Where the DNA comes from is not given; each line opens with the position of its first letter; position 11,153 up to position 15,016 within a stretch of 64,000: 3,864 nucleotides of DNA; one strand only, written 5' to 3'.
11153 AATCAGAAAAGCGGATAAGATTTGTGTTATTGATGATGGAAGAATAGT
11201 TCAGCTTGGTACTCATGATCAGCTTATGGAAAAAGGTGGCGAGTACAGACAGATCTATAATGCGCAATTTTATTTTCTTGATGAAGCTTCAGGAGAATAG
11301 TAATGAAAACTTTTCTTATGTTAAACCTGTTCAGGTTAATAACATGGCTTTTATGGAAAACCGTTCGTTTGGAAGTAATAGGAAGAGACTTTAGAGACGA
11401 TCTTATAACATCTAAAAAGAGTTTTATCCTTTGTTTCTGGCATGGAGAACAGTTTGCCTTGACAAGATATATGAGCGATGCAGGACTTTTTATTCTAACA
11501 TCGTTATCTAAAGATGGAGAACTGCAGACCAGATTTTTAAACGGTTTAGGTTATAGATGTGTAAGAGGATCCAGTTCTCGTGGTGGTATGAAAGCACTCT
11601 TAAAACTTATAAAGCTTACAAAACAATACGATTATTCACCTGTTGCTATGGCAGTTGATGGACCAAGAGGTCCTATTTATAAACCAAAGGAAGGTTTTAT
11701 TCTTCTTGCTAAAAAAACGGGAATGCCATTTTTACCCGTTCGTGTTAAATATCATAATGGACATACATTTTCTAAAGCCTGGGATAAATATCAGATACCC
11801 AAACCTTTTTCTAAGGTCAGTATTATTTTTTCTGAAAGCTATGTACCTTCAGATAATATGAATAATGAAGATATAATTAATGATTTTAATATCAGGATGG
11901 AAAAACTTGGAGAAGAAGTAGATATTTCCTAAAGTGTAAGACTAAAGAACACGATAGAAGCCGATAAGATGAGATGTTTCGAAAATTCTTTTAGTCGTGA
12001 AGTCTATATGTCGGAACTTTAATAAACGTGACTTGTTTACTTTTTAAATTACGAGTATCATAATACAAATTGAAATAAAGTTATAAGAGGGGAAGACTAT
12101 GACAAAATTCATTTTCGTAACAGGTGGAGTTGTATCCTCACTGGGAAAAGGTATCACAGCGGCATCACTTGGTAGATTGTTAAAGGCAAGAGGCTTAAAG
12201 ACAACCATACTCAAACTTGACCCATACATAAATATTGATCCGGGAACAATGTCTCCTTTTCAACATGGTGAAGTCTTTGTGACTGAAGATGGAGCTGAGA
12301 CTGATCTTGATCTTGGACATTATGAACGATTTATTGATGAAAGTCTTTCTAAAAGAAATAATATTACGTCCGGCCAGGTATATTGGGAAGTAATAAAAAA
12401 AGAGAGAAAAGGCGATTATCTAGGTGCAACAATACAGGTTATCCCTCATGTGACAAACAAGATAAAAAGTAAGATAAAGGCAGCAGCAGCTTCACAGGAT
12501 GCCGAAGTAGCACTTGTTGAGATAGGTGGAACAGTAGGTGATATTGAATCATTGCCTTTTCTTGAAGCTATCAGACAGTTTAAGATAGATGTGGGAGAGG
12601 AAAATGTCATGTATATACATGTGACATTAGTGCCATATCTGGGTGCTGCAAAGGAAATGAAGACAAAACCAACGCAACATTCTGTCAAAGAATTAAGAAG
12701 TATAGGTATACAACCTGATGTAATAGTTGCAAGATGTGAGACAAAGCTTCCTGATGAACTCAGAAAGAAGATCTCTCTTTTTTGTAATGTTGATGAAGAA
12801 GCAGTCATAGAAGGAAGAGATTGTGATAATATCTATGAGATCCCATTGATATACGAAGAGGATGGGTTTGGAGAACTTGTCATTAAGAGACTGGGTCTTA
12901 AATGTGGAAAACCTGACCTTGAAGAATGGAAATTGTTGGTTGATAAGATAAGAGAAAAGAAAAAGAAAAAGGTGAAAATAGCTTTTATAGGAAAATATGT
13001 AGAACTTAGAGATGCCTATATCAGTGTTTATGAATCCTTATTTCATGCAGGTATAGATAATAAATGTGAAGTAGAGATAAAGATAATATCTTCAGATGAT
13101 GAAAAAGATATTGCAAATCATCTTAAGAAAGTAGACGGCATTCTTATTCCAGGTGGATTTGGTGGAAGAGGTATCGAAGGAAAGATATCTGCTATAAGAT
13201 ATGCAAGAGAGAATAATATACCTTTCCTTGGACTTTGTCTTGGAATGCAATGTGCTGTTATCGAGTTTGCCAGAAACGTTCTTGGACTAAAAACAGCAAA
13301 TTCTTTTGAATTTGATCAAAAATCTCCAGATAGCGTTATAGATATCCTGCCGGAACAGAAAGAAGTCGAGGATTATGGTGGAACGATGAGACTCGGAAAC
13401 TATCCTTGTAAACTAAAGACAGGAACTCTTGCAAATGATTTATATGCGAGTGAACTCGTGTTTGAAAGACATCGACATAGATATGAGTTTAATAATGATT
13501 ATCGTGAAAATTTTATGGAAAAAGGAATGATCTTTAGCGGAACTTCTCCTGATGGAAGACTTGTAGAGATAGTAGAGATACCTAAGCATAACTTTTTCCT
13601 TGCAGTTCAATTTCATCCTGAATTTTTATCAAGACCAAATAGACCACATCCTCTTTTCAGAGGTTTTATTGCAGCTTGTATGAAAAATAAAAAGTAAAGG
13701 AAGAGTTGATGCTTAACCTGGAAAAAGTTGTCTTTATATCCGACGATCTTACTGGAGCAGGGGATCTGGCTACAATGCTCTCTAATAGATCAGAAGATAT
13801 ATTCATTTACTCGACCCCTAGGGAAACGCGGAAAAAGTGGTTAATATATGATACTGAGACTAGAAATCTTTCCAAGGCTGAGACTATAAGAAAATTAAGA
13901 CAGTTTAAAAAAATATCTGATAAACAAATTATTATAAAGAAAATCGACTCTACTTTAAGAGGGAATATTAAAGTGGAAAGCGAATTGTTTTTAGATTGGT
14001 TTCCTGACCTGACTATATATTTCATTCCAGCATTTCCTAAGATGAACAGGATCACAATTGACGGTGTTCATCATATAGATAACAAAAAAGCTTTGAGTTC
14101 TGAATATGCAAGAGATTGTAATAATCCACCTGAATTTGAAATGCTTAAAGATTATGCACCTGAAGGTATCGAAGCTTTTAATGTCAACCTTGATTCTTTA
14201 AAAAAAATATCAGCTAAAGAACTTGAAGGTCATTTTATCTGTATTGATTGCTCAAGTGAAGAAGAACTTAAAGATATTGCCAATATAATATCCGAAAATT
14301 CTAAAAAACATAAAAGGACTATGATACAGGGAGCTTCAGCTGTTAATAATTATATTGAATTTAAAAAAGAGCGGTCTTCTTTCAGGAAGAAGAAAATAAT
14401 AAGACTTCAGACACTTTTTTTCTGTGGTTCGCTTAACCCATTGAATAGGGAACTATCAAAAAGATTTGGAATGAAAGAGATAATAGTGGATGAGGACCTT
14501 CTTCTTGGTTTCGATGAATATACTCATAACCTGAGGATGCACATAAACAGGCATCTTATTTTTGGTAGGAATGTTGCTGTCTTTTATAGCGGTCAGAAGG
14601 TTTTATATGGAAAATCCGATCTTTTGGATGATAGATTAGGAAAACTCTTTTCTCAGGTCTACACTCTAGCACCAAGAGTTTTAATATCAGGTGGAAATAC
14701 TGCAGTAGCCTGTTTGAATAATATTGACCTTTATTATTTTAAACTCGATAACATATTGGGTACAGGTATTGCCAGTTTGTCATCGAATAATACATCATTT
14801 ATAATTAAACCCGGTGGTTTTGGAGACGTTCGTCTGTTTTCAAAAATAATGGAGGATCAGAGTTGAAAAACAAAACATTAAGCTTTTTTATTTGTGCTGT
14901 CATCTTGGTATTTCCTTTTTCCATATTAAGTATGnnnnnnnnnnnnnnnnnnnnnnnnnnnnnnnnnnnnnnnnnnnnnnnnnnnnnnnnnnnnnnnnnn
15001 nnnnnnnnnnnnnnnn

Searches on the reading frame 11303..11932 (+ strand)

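Call 69: search_protein_families(library=pfam, proteins=[window:11303-11932:+], max_evalue=0.00001)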
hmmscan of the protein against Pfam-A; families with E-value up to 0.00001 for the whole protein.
window:11303-11932:+ (209 aa): 1 family
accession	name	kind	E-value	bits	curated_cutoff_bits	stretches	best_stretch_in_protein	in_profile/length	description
PF04028.18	DUF374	-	5.1e-20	71.3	26.8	1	59-124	5-68/69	Domain of unknown function (DUF374)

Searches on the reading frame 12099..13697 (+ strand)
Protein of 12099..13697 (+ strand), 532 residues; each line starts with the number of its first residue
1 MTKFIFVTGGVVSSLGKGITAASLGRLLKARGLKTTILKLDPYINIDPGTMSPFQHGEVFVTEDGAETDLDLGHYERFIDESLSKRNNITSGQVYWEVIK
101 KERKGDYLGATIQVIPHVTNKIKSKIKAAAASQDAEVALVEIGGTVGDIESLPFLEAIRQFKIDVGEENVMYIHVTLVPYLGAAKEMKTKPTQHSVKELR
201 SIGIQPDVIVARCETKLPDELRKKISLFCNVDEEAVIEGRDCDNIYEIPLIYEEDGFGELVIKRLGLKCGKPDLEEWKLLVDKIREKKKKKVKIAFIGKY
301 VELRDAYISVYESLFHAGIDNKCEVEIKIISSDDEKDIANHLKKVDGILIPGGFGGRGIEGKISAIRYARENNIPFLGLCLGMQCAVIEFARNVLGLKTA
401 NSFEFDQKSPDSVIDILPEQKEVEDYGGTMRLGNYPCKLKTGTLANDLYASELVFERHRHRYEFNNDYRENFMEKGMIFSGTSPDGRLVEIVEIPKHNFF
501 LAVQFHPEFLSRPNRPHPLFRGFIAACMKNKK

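Call 59: search_protein_families(library=pfam, proteins=[window:12099-13697:+], max_evalue=0.00001)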
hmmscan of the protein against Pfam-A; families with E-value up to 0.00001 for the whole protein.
window:12099-13697:+ (532 aa): 3 families
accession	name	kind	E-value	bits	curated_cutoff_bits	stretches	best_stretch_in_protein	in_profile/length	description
PF06418.20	CTP_synth_N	-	1.8e-130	434.5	26.1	1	3-267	1-265/265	CTP synthase N-terminus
PF00117.34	GATase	-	5.1e-43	147.4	22.8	1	303-525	2-189/190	Glutamine amidotransferase class-I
PF07722.19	Peptidase_C26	-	2.5e-10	40.9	20.5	1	364-508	96-219/219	Peptidase C26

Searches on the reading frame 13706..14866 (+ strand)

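Call 59: search_protein_families(library=pfam, proteins=[window:13706-14866:+], max_evalue=0.00001)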
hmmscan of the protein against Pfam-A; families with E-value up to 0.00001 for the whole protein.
window:13706-14866:+ (386 aa): 1 family
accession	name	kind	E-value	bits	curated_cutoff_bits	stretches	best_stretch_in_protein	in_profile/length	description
PF07005.16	SBD_N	-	9.6e-29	101.2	25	1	9-215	2-228/230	Sugar-binding N-terminal domain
